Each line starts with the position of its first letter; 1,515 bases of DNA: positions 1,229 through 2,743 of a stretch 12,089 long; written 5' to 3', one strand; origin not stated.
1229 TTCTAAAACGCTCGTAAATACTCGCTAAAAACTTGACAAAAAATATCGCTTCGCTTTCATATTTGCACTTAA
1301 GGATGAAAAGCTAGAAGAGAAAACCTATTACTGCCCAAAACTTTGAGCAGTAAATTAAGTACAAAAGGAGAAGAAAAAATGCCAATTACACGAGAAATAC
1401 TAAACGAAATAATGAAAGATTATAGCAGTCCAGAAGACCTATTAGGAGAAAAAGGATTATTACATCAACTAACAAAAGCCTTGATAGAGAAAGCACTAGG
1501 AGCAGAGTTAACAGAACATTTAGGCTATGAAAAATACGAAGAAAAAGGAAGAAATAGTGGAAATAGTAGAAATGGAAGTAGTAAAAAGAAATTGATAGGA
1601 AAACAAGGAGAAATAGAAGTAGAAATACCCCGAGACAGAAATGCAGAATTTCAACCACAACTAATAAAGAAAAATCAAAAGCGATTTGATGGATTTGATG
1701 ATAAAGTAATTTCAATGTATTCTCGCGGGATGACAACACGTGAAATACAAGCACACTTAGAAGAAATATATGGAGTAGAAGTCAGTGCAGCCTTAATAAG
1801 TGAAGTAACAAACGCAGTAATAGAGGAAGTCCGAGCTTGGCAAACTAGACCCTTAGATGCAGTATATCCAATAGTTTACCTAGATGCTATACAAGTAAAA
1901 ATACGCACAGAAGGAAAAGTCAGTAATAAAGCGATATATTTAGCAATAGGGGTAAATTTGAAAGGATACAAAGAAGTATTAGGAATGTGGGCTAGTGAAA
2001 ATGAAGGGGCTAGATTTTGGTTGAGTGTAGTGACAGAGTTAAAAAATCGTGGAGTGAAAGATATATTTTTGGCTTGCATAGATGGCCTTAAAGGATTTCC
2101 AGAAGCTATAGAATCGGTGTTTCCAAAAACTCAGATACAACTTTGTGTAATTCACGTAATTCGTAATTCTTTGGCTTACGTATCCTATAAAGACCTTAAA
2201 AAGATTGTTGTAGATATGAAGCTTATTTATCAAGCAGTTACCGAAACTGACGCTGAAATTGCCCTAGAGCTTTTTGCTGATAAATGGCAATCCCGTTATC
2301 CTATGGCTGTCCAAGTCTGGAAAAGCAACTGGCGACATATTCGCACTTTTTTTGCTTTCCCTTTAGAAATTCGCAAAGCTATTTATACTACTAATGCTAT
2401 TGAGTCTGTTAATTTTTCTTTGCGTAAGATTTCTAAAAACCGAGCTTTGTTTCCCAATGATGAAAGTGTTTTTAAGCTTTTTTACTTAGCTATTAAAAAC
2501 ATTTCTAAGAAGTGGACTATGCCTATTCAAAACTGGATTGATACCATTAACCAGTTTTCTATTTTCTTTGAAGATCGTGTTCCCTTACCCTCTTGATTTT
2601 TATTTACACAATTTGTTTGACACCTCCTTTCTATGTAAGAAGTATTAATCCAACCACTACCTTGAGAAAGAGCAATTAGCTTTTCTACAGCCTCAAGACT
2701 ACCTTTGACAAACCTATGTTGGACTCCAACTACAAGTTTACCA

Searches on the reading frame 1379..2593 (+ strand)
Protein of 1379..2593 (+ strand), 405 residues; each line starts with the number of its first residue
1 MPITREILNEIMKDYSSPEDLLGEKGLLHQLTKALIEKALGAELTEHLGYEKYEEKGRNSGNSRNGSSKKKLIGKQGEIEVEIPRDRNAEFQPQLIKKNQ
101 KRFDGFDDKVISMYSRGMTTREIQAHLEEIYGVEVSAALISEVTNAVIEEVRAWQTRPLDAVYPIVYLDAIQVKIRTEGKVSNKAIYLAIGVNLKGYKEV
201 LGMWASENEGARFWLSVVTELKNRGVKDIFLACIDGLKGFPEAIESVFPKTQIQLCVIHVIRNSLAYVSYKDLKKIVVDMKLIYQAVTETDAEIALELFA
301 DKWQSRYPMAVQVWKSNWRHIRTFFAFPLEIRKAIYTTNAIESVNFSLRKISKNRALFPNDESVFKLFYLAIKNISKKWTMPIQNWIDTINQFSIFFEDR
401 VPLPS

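Call 6: find_encoding_contigs(protein=window:1379-2593:+, flank=5000, max_places=10)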
Protein window:1379-2593:+ (405 aa): no gene with exactly this product is on record in the collection.

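Call 9: find_homologous_proteins(query=window:1379-2593:+)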
Query window:1379-2593:+ (405 aa): 8000 proteins with E <= 0.001 among 8000 candidates; the best 120 are listed.
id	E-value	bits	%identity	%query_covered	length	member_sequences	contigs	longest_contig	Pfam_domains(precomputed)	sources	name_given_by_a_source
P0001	1.0e-266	902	100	100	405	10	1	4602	PF00872.25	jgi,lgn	-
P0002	1.1e-245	833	90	100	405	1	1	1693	PF00872.25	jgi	jgi:putative transposase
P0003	1.3e-243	826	89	100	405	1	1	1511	PF00872.25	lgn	-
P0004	4.5e-242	821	87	100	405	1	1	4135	PF00872.25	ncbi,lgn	-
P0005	6.0e-242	821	88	100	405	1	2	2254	PF00872.25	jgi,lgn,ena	jgi:putative transposase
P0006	6.3e-242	821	88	100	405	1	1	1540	PF00872.25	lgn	-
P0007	8.3e-242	820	87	100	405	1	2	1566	PF00872.25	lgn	-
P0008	9.2e-242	820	88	100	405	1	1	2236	PF00872.25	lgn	-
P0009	4.3e-241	818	88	100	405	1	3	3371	PF00872.25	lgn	-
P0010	1.1e-240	816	88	100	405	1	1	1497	PF00872.25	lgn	-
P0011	3.7e-240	815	87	100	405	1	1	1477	PF00872.25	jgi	jgi:putative transposase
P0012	5.2e-240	814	87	100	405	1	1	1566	PF00872.25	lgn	-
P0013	6.2e-240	814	87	100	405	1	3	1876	PF00872.25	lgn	-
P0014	4.8e-239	811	87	100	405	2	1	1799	PF00872.25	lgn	-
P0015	4.1e-228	775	87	95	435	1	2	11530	PF00872.25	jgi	jgi:putative transposase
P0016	2.0e-195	667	70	100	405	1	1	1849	PF00872.25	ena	-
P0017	3.9e-195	667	69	100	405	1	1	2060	PF00872.25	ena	-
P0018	5.3e-195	666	69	100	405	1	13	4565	PF00872.25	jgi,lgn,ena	jgi:putative transposase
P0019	1.9e-194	664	69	100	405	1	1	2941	PF00872.25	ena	-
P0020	9.9e-194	662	69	100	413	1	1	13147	PF00872.25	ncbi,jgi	jgi:putative transposase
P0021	3.4e-193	660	68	100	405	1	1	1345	PF00872.25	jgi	jgi:putative transposase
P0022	6.1e-192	656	67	100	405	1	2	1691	PF00872.25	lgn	-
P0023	3.1e-191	654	68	99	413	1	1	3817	PF00872.25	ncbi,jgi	jgi:putative transposase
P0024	4.7e-191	653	67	99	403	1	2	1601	PF00872.25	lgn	-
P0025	5.7e-191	653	68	99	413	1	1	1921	PF00872.25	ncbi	-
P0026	6.3e-191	653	68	100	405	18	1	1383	PF00872.25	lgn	-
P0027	6.1e-190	649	67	100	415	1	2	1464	PF00872.25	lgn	-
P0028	6.2e-190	649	68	100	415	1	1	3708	PF00872.25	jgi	jgi:putative transposase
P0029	6.3e-190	649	68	99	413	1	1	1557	PF00872.25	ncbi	-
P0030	8.6e-190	649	67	100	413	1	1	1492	PF00872.25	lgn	-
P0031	1.5e-189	648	66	99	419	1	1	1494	PF00872.25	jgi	jgi:putative transposase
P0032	1.7e-189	648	67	99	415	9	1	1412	PF00872.25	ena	-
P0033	2.0e-189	648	66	99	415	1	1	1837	PF00872.25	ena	-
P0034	2.2e-189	648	66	100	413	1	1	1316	PF00872.25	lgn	-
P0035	3.0e-189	647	67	99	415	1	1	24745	PF00872.25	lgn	-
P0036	3.7e-189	647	67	99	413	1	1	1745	PF00872.25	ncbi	-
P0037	4.1e-189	647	67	100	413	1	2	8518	PF00872.25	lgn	-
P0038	4.7e-189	647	67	99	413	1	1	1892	PF00872.25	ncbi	-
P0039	5.7e-189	646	66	99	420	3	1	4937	PF00872.25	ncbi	-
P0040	6.2e-189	646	66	99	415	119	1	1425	PF00872.25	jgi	-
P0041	6.9e-189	646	67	100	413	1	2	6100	PF00872.25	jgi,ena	-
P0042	7.9e-189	646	66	100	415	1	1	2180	PF00872.25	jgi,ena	-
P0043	8.8e-189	646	66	99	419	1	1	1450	PF00872.25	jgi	-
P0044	9.0e-189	646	66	99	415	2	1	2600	PF00872.25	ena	-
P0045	9.5e-189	646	67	100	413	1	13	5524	PF00872.25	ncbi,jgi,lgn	jgi:putative transposase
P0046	9.6e-189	645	68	100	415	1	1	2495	PF00872.25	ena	-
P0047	9.9e-189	645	66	100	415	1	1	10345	PF00872.25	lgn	-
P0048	1.0e-188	645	67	99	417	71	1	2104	PF00872.25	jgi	jgi:putative transposase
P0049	1.4e-188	645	66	99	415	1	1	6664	PF00872.25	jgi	-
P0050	1.4e-188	645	66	99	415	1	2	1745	PF00872.25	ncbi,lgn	-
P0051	1.8e-188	645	66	99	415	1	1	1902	PF00872.25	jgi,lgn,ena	jgi:putative transposase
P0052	1.8e-188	645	67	99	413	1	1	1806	PF00872.25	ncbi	-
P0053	1.8e-188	645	66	99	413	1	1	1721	PF00872.25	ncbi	-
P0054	1.9e-188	645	66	99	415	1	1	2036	PF00872.25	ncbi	-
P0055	2.0e-188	644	68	100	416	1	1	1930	PF00872.25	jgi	jgi:putative transposase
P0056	2.1e-188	644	66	100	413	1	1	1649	PF00872.25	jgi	jgi:putative transposase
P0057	2.2e-188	644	66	100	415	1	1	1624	PF00872.25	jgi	jgi:putative transposase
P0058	2.4e-188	644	67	99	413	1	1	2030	PF00872.25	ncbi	-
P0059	3.2e-188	644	66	99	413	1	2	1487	PF00872.25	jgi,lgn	jgi:putative transposase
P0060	3.6e-188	644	66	99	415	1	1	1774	PF00872.25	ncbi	-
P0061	3.7e-188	644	66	99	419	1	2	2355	PF00872.25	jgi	jgi:putative transposase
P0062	4.5e-188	643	67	100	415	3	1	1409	PF00872.25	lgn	-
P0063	4.7e-188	643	67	100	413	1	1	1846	PF00872.25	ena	-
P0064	5.0e-188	643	66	99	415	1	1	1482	PF00872.25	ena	-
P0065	5.6e-188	643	67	99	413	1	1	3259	PF00872.25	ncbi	-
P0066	5.8e-188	643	66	99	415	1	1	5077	PF00872.25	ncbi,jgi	jgi:putative transposase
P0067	6.2e-188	643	66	99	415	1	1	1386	PF00872.25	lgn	-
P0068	7.5e-188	643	65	100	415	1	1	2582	PF00872.25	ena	-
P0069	8.1e-188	642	66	99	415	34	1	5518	PF00872.25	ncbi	ncbi:MAG: IS256 family transposase [Pyrinomonadaceae bacterium]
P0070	8.5e-188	642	67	99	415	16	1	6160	PF00872.25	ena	-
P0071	8.6e-188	642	66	100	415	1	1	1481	PF00872.25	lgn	-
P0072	8.9e-188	642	66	99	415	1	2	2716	PF00872.25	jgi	jgi:putative transposase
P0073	9.1e-188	642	66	99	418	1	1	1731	PF00872.25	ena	-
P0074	9.4e-188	642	66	100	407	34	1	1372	PF00872.25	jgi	jgi:putative transposase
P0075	1.0e-187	642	67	100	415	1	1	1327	PF00872.25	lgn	-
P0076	1.6e-187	641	67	100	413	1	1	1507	PF00872.25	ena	-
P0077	1.6e-187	641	66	99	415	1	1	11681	PF00872.25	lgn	-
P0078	1.7e-187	641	66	99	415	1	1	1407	PF00872.25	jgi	-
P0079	1.7e-187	641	66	100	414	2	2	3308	PF00872.25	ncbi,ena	-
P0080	1.9e-187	641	66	99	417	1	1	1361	PF00872.25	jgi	jgi:putative transposase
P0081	1.9e-187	641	66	100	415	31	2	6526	PF00872.25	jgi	jgi:putative transposase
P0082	2.0e-187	641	66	100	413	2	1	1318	PF00872.25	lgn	-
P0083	2.1e-187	641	66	99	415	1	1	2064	PF00872.25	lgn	-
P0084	2.1e-187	641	67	100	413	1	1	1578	PF00872.25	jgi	-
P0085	2.2e-187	641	67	99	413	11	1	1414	PF00872.25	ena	-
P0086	2.3e-187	641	65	99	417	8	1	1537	PF00872.25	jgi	jgi:putative transposase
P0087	2.7e-187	641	66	99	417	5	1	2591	PF00872.25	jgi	jgi:putative transposase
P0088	2.9e-187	641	66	100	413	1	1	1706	PF00872.25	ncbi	-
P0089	3.1e-187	641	66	100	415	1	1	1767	PF00872.25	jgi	jgi:putative transposase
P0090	3.4e-187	640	66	100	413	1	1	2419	PF00872.25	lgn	-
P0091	3.6e-187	640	66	99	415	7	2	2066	PF00872.25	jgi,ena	-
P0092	3.7e-187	640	66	100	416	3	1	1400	PF00872.25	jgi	jgi:putative transposase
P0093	4.1e-187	640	67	100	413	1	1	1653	PF00872.25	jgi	-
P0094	4.4e-187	640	65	99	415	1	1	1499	PF00872.25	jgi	jgi:putative transposase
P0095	4.6e-187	640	66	99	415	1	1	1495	PF00872.25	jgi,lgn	-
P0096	5.2e-187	640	65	100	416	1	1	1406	PF00872.25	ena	-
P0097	5.9e-187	640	66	99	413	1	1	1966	PF00872.25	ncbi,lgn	-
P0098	5.9e-187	640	68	100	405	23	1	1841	PF00872.25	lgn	-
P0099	5.9e-187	640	66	99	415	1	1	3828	PF00872.25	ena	-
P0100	6.8e-187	639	65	99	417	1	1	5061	PF00872.25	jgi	jgi:putative transposase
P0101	7.2e-187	639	67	99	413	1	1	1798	PF00872.25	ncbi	-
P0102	7.6e-187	639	65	99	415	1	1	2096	PF00872.25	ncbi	-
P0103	9.1e-187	639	65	100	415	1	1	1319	PF00872.25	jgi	jgi:putative transposase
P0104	9.3e-187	639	66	99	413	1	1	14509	PF00872.25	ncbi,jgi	jgi:putative transposase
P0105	9.4e-187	639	66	99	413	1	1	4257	PF00872.25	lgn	-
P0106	9.5e-187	639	64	100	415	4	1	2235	PF00872.25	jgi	jgi:putative transposase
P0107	1.1e-186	639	66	100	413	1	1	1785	PF00872.25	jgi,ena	-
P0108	1.1e-186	639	66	99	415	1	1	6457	PF00872.25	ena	-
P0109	1.1e-186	639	66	99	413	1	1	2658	PF00872.25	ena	-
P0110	1.1e-186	639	66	100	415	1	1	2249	PF00872.25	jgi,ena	-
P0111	1.3e-186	638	65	100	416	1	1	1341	PF00872.25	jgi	jgi:putative transposase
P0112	1.4e-186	638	65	99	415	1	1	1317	PF00872.25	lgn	-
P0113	1.5e-186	638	65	100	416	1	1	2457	PF00872.25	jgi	jgi:putative transposase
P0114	1.5e-186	638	65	100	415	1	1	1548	PF00872.25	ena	-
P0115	1.5e-186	638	65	99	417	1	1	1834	PF00872.25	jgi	jgi:putative transposase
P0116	1.6e-186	638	66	99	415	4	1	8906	PF00872.25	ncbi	-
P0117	1.8e-186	638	66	99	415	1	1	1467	PF00872.25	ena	-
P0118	1.8e-186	638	64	100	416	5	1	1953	PF00872.25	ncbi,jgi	jgi:putative transposase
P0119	2.0e-186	638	66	99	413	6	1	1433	PF00872.25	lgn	-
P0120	2.3e-186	638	66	100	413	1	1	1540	PF00872.25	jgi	jgi:putative transposase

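Call 10: find_related_loci(query=window:1379-2593:+, collection=genome_contigs, flank=3000)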
Query window:1379-2593:+ (405 aa) in genome_contigs; peptide patterns used: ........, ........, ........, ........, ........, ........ (x = any residue, [..] = any of these).
599 stretches matched a pattern (row limit reached: there are more); 537 encode a relative of the query (tblastn E <= 1e-3); the best 80 are kept; 80 distinct loci.
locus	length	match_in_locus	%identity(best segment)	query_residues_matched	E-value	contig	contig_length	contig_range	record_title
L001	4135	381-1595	87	1-405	0e+0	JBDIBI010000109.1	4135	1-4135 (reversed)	MAG: Blastocatellia bacterium isolate AS-MICRO-OLR.206 NODE_122089_length_4135_cov_25.020927, whole genome shotgun seque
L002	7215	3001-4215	65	1-405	0e+0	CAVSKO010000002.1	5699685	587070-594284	MAG: Blastocatellia bacterium isolate MFD09212.bin.1.217 genome assembly, contig: contig_268, whole genome shotgun seque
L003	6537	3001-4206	65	1-402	0e+0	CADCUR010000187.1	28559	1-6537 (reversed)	MAG: uncultured Pyrinomonadaceae bacterium isolate AVDCRST_MAG74 genome assembly, contig: NODE31, whole genome shotgun s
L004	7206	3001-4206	66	1-402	0e+0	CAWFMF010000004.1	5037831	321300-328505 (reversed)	MAG: uncultured Acidobacteriota bacterium isolate MFD04212.bin.1.294 genome assembly, contig: contig_41, whole genome sh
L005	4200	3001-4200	64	1-400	0e+0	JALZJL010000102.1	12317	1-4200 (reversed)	MAG: Acidobacteriota bacterium isolate MOJ bin39 SC8837-39_k127_19102, whole genome shotgun sequence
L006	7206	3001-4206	62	1-402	0e+0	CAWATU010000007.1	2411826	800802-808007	MAG: uncultured Acidobacteriota bacterium isolate MFD04212.bin.1.138 genome assembly, contig: contig_5040, whole genome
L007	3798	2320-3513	63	6-403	0e+0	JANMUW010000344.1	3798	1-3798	MAG: Acidobacteriota bacterium isolate SOY_1_B_metabat.193 SOY_1_B_k141_1629365, whole genome shotgun sequence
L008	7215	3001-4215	61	1-405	5e-179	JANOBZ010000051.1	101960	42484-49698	MAG: Acidobacteriota bacterium isolate VAR_17_metabat_90 VAR_17_k141_511492, whole genome shotgun sequence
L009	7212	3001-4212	61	1-403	4e-176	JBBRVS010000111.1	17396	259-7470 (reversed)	MAG: Pyrinomonadales bacterium isolate La3_metabat2.217 La3_metabat2.217_K_2081_L_17396_cov_45.8012, whole genome shotgu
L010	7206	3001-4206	62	1-402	8e-176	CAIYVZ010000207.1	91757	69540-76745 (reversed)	MAG: uncultured Acidobacteriia bacterium isolate Kiruna2_bin-3869 genome assembly, contig: bin-3869:207/212, whole genom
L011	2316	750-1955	61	1-402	0e+0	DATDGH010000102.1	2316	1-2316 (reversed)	MAG TPA_asm: Candidatus Angelobacter sp. isolate SMAG_U247 k141_178787, whole genome shotgun sequence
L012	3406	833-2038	61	1-402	0e+0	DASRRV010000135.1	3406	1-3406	MAG TPA_asm: Candidatus Sulfotelmatobacter sp. isolate SMAG_U5163 k141_1323976, whole genome shotgun sequence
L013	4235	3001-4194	61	1-398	3e-176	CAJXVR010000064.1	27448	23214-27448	MAG TPA_asm: uncultured Verrucomicrobia bacterium isolate SRR3933246_bin.8_MetaBAT_v2.12.1_MAG genome assembly, contig:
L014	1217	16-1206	60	6-402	0e+0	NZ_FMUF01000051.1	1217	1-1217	Nitrosospira sp. Nsp1, whole genome shotgun sequence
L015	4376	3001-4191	60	6-402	6e-176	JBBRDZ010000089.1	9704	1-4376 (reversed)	MAG: Burkholderiales bacterium isolate Co_metawrap_2479 Cmw_2479_k141_3134172_length_9704_cov_8.9967, whole genome shotg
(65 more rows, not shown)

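Call 11: find_encoding_contigs(protein=P0001, flank=5000, max_places=10)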
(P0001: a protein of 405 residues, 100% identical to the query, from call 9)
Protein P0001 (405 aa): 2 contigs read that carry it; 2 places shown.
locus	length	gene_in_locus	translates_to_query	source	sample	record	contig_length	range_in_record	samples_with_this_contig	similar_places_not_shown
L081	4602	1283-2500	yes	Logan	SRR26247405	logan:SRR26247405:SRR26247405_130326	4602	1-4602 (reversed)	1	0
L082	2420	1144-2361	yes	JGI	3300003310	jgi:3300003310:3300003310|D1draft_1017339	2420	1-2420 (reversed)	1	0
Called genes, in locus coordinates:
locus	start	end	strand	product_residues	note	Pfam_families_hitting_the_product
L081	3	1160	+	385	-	?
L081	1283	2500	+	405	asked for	PF00872:Transposase_mut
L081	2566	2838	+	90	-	-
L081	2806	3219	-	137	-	PF21368:AI2M-like_HNH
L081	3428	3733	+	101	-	PF01527:HTH_Tnp_1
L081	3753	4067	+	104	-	PF13276:HTH_21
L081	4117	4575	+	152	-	PF00665:rve, PF13683:rve_3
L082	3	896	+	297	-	?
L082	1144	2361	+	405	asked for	PF00872:Transposase_mut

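Call 14: find_related_loci(query=window:1379-2593:+, collection=metagenome_contigs, flank=4000)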
Query window:1379-2593:+ (405 aa) in metagenome_contigs; peptide patterns used: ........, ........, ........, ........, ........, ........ (x = any residue, [..] = any of these).
600 stretches matched a pattern (row limit reached: there are more); 488 encode a relative of the query (tblastn E <= 1e-3); the best 80 are kept; 80 distinct loci.
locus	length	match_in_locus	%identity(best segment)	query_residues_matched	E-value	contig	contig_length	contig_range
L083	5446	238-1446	67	1-403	0e+0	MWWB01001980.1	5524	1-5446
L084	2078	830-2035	67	1-402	0e+0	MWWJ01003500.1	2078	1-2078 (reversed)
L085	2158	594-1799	67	1-402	0e+0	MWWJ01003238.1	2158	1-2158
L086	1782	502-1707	67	1-402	0e+0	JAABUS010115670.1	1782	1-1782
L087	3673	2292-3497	66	1-402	0e+0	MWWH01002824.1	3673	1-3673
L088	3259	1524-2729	67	1-402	0e+0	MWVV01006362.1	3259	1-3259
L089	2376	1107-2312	66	1-402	0e+0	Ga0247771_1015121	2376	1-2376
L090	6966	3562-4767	66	1-402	0e+0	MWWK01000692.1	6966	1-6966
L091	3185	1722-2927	66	1-402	0e+0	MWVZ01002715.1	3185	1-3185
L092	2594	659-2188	66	1-402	0e+0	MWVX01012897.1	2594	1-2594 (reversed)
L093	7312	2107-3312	65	1-402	0e+0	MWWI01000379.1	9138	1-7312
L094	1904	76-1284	66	1-403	0e+0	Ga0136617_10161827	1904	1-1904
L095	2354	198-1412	64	1-405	0e+0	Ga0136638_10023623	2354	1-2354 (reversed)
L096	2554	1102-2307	65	1-402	0e+0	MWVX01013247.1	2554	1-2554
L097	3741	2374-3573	66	6-405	0e+0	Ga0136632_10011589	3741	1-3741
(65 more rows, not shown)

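Call 21: find_encoding_contigs(protein=P0015, flank=10000, max_places=4)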
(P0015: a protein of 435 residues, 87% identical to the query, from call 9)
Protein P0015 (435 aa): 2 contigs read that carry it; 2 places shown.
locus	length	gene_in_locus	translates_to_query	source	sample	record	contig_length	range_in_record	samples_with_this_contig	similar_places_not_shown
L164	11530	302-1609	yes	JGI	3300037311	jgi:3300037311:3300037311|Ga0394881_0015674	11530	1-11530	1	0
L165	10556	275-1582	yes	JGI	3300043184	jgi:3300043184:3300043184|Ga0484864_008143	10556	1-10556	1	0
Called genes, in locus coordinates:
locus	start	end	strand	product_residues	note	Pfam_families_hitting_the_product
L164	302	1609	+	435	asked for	PF00872:Transposase_mut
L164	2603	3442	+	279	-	-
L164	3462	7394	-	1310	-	PF01839:FG-GAP (faint), PF13517:FG-GAP_3, PF05345:He_PIG (faint)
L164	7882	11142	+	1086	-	PF09136:Glucodextran_B, PF22352:K319L-like_PKD, PF18911:PKD_4 (weak), PF22352:K319L-like_PKD, PF00801:PKD (weak), PF18911:PKD_4 (weak), PF22352:K319L-like_PKD, PF22352:K319L-like_PKD, +3 more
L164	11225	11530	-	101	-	?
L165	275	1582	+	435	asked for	PF00872:Transposase_mut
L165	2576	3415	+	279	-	-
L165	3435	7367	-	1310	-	PF01839:FG-GAP (faint), PF13517:FG-GAP_3, PF05345:He_PIG (faint)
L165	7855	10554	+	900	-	?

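Call 22: find_encoding_contigs(protein=P0018, flank=3000, max_places=6)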
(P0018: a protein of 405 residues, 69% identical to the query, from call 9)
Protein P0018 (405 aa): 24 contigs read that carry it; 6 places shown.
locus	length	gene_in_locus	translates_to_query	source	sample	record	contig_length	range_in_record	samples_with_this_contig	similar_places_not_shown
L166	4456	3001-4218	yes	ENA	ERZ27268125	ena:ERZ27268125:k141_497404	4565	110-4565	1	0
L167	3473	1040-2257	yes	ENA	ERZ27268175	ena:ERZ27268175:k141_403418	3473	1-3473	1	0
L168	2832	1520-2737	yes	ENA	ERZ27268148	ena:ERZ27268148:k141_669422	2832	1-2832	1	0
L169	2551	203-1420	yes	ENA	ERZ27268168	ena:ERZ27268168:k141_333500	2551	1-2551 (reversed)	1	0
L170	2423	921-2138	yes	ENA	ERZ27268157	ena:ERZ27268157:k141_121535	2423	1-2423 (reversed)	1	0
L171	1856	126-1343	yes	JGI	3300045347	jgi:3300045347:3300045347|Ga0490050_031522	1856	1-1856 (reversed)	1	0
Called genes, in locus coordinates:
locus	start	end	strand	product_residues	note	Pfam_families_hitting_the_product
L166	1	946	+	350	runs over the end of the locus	?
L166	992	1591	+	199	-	PF08534:Redoxin, PF00578:AhpC-TSA, PF20029:DUF6436 (faint)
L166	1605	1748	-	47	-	-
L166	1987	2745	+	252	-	PF00756:Esterase, PF12146:Hydrolase_4 (weak)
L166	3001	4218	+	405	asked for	PF00872:Transposase_mut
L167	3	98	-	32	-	?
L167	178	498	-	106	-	-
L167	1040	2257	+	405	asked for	PF00872:Transposase_mut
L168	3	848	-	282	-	?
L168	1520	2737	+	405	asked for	PF00872:Transposase_mut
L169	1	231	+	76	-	?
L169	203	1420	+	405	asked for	PF00872:Transposase_mut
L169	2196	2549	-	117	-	?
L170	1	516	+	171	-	?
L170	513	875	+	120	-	PF01695:IstB_IS21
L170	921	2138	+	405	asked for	PF00872:Transposase_mut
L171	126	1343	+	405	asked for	PF00872:Transposase_mut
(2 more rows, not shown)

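Call 23: find_encoding_contigs(protein=P0009, flank=3000, max_places=4)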
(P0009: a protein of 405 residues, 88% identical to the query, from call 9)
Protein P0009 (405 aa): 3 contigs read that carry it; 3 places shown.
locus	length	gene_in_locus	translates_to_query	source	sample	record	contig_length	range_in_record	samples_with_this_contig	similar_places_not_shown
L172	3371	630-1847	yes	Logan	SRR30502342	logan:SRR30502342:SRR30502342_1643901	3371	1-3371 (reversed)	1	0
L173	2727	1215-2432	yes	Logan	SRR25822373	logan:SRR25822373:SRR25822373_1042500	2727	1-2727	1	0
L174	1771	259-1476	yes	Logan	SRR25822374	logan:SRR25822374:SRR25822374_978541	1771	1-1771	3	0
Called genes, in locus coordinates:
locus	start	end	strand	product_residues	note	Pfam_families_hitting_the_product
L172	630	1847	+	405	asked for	PF00872:Transposase_mut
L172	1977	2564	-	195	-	PF00665:rve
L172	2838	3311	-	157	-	PF13518:HTH_28 (faint), PF13565:HTH_32 (weak)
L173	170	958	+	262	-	-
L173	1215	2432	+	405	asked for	PF00872:Transposase_mut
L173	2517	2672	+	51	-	-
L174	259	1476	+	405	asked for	PF00872:Transposase_mut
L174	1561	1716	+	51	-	-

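Call 24: find_encoding_contigs(protein=P0002, flank=3000, max_places=4)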
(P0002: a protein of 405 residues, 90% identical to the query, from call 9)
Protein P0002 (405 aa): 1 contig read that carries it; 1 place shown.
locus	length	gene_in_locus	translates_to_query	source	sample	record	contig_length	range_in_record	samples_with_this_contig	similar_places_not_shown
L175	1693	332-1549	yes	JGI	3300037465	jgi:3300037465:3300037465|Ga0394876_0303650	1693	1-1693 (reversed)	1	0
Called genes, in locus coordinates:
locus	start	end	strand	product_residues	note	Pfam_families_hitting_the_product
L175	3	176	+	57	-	?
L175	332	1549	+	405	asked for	PF00872:Transposase_mut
